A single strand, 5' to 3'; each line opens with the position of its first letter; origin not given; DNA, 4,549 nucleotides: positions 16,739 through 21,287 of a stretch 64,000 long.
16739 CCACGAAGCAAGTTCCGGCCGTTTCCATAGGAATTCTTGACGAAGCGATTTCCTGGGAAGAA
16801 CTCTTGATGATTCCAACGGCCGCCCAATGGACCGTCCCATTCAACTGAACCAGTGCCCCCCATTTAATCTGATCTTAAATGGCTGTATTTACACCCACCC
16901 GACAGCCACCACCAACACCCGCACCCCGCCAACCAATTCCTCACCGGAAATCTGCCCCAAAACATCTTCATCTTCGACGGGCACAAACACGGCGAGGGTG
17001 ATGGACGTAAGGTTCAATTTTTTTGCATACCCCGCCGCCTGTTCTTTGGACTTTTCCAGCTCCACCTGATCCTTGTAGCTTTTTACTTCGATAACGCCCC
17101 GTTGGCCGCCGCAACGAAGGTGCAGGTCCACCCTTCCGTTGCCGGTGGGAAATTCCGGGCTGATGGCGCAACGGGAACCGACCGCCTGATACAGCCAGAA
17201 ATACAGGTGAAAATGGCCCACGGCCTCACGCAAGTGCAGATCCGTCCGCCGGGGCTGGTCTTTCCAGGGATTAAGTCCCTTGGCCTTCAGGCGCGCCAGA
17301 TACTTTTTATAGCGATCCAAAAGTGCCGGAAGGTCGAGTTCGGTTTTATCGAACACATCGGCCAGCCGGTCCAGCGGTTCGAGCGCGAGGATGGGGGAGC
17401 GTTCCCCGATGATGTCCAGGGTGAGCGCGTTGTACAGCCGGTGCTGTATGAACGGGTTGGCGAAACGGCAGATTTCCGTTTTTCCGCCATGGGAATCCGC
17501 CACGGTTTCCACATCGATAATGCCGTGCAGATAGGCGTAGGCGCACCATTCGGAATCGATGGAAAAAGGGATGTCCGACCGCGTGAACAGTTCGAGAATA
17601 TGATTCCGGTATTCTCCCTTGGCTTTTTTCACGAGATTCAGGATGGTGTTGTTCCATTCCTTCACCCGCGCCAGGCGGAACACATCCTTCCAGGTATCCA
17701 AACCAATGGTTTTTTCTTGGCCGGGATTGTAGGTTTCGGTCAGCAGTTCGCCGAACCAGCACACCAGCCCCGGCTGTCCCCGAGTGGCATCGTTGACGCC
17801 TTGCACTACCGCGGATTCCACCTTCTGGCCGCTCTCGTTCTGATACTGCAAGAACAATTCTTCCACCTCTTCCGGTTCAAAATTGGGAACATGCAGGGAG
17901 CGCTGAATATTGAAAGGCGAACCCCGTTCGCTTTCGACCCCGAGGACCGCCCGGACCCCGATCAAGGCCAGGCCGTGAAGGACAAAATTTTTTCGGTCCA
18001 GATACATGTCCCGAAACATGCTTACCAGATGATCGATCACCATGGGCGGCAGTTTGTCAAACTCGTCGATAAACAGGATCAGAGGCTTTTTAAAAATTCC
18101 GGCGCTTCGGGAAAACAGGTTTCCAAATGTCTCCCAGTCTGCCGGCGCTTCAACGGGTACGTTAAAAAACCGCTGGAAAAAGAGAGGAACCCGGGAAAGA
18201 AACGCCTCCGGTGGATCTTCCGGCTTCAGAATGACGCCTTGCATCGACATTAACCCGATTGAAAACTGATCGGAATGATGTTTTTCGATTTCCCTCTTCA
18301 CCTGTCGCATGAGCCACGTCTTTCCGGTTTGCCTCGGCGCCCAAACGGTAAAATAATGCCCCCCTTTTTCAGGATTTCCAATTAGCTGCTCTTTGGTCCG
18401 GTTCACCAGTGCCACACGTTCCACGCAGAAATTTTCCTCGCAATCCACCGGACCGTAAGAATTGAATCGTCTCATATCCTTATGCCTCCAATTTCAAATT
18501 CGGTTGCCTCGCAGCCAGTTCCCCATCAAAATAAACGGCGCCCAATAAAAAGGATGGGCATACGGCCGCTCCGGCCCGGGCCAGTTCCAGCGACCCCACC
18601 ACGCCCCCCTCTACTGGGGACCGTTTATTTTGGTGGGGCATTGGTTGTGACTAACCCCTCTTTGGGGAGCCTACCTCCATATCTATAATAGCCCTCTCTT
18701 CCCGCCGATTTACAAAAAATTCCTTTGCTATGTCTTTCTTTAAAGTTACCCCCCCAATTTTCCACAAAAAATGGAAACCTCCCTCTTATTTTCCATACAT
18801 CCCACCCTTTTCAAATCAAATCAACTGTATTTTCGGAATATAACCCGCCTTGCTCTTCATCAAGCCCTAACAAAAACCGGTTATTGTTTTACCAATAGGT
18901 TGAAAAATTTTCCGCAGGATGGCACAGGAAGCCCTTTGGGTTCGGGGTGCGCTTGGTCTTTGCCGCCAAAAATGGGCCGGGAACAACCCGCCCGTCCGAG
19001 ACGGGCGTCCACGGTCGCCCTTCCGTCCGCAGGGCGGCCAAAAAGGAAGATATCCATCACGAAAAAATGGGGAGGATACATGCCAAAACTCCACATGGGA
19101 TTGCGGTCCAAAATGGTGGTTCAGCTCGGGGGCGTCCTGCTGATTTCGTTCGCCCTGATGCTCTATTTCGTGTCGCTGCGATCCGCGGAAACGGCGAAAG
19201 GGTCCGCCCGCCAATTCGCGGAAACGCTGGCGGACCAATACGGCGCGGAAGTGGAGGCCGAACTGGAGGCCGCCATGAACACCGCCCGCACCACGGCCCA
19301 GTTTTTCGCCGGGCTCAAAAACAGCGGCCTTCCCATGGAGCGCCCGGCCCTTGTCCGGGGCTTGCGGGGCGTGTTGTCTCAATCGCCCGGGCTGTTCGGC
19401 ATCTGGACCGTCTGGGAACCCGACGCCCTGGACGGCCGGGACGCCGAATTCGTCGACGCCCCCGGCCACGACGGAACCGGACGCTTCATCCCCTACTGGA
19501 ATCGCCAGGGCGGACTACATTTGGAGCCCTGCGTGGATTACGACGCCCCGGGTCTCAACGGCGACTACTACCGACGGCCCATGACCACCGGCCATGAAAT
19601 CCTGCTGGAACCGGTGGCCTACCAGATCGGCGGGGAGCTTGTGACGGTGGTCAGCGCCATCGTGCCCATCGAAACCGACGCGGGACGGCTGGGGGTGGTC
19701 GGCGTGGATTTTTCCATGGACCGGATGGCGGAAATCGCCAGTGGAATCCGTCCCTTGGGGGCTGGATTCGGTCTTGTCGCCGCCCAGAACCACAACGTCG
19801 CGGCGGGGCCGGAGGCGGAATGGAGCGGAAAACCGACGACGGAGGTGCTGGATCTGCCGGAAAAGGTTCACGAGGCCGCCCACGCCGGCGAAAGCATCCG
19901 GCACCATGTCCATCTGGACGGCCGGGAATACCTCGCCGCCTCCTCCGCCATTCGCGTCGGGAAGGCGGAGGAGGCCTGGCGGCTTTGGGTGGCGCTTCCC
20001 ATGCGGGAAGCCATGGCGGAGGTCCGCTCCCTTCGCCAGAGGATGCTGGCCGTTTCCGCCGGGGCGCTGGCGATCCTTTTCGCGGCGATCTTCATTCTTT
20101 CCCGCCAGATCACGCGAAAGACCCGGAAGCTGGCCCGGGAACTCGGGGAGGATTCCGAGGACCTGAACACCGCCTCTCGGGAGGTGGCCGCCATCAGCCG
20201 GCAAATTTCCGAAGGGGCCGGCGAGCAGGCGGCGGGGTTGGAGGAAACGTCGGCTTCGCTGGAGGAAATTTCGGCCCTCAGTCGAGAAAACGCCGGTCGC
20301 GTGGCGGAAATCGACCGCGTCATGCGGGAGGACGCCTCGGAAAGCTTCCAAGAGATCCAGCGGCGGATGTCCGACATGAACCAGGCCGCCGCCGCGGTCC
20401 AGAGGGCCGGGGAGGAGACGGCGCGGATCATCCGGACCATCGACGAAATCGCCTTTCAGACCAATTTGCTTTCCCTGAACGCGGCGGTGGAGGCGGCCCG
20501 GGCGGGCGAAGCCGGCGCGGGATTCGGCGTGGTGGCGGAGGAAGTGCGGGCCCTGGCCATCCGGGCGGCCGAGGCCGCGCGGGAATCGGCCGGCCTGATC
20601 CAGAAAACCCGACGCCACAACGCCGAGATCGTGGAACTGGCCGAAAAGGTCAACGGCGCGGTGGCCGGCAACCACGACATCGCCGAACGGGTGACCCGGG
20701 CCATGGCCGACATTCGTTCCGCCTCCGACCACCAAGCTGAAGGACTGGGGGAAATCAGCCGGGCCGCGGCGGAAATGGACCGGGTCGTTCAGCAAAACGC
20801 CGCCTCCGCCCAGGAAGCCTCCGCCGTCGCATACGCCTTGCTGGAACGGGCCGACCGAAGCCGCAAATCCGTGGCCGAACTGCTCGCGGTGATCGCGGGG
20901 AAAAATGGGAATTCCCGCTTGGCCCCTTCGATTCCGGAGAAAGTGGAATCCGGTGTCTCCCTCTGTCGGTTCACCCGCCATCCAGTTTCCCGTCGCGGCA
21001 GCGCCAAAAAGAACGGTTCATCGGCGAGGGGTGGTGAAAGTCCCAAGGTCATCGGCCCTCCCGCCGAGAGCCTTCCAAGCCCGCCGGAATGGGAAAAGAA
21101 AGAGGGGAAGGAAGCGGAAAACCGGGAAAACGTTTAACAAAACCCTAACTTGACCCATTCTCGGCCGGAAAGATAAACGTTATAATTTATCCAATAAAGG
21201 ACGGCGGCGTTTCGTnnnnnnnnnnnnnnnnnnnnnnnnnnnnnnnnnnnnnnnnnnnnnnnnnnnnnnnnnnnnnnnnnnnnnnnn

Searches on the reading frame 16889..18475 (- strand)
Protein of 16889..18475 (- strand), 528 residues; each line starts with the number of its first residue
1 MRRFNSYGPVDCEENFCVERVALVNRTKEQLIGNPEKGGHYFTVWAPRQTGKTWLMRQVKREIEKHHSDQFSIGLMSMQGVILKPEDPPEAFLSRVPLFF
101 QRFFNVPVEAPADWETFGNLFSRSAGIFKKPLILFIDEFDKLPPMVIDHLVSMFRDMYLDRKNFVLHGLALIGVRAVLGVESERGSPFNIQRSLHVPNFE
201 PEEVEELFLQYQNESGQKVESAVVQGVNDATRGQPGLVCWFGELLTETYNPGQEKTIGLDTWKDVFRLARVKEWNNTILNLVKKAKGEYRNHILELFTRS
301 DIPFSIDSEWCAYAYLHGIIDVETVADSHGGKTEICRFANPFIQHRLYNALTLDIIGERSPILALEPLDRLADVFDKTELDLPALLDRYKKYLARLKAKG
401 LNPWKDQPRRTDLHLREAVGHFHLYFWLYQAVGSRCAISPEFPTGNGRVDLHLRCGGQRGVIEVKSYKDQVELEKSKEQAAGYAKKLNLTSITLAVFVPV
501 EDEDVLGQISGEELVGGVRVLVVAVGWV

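Call 7: search_protein_families(library=pfam, proteins=[window:16889-18475:-], max_evalue=0.001)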
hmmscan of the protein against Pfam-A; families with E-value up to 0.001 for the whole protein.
window:16889-18475:- (528 aa): 3 families
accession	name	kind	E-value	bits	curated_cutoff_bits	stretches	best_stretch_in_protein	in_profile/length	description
PF14516.12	AAA_35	-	1.8e-10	40.6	27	1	8-238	4-236/331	AAA-like domain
PF13401.12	AAA_22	-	0.00023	21.9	27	1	43-162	9-111/130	AAA domain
PF13191.12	AAA_16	-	0.00052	21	32.6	0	31-157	15-159/167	AAA ATPase domain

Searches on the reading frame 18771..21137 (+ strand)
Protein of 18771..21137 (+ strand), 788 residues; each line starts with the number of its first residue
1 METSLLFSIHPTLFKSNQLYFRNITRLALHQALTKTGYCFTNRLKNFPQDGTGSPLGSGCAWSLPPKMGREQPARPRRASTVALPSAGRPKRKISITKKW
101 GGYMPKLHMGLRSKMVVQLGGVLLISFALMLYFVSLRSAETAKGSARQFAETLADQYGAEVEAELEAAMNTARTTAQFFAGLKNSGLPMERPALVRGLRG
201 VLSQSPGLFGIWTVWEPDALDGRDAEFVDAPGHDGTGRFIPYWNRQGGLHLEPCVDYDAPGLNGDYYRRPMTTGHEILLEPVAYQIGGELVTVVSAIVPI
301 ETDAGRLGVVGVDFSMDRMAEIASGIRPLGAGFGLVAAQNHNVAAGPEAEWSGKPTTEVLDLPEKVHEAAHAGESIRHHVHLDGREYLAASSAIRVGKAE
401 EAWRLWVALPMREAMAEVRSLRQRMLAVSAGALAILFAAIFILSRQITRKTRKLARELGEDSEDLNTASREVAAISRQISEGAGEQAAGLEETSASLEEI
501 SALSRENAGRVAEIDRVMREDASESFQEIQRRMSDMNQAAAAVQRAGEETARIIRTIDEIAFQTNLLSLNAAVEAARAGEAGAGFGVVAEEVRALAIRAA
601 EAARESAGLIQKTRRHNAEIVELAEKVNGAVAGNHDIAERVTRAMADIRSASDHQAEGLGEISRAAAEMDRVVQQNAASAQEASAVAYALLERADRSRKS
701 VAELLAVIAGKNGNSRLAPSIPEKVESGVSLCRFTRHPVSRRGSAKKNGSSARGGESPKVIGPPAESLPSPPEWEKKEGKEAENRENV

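Call 7: search_protein_families(library=pfam, proteins=[window:18771-21137:+], max_evalue=0.001)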
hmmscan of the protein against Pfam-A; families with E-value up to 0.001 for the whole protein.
window:18771-21137:+ (788 aa): 3 families
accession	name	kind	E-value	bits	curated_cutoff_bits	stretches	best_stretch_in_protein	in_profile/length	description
PF00015.26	MCPsignal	-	4.9e-35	121.3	34.6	1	520-685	5-170/172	Methyl-accepting chemotaxis protein (MCP) signalling domain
PF02743.24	dCache_1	-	2.7e-07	30.8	45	1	265-407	99-239/240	Cache domain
PF22673.2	MCP-like_PDC_1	-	0.00019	22.3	27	1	233-320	29-112/113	Methyl-accepting chemotaxis protein-like, first PDC sensor domain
